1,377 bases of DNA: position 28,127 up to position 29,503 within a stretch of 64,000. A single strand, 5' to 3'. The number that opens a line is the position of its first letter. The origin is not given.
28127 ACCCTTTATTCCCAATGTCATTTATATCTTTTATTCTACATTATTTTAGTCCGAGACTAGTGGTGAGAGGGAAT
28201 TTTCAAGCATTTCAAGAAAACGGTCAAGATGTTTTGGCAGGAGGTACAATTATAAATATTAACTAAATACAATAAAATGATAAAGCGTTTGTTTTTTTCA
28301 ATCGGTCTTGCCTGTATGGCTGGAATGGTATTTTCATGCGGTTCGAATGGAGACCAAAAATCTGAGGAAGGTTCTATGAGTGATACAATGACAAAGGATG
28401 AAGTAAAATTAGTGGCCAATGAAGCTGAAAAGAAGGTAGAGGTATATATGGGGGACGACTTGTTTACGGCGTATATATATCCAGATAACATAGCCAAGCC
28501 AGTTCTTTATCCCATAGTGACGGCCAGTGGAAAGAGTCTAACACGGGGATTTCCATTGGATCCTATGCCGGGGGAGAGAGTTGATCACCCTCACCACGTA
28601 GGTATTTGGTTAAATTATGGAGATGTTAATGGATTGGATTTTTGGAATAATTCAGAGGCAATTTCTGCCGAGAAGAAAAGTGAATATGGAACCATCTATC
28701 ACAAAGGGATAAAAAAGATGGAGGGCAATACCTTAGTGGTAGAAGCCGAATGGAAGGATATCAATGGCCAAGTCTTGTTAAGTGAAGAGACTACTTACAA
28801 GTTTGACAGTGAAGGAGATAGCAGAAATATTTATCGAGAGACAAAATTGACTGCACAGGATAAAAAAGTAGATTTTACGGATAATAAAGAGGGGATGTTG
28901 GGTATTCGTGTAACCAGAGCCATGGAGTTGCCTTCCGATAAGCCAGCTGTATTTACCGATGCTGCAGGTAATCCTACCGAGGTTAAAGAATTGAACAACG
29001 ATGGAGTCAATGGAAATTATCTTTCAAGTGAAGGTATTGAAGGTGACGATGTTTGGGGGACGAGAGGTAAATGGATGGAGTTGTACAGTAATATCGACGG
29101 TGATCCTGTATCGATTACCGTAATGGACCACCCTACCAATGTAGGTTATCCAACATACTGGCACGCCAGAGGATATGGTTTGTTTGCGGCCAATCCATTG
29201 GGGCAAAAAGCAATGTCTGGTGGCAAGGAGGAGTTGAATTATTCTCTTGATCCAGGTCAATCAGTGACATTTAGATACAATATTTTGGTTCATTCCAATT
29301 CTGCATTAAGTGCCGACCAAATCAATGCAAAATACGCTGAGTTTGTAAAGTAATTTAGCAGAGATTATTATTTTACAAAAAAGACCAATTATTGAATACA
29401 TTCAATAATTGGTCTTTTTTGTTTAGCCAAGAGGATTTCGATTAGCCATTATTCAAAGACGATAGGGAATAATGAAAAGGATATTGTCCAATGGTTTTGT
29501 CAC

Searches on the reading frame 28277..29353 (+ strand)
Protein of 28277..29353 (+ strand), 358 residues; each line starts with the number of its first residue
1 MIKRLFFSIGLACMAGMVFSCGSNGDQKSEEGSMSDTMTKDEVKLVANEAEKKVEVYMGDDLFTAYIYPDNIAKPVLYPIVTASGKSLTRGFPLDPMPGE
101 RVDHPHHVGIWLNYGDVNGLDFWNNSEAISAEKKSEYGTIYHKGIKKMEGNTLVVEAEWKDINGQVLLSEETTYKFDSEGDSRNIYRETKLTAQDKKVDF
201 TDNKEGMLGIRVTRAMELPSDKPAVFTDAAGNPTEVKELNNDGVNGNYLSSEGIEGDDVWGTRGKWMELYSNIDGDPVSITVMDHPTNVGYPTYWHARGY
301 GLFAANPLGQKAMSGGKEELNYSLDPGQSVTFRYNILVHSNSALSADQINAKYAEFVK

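Call 67: search_protein_families(library=pfam, proteins=[window:28277-29353:+], max_evalue=0.00001)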
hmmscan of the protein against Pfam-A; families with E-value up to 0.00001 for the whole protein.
window:28277-29353:+ (358 aa): 1 family
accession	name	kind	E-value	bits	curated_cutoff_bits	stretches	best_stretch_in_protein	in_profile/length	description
PF14100.11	DUF6807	-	9.6e-76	255.4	27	1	53-353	1-269/270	Family of unknown function (DUF6807)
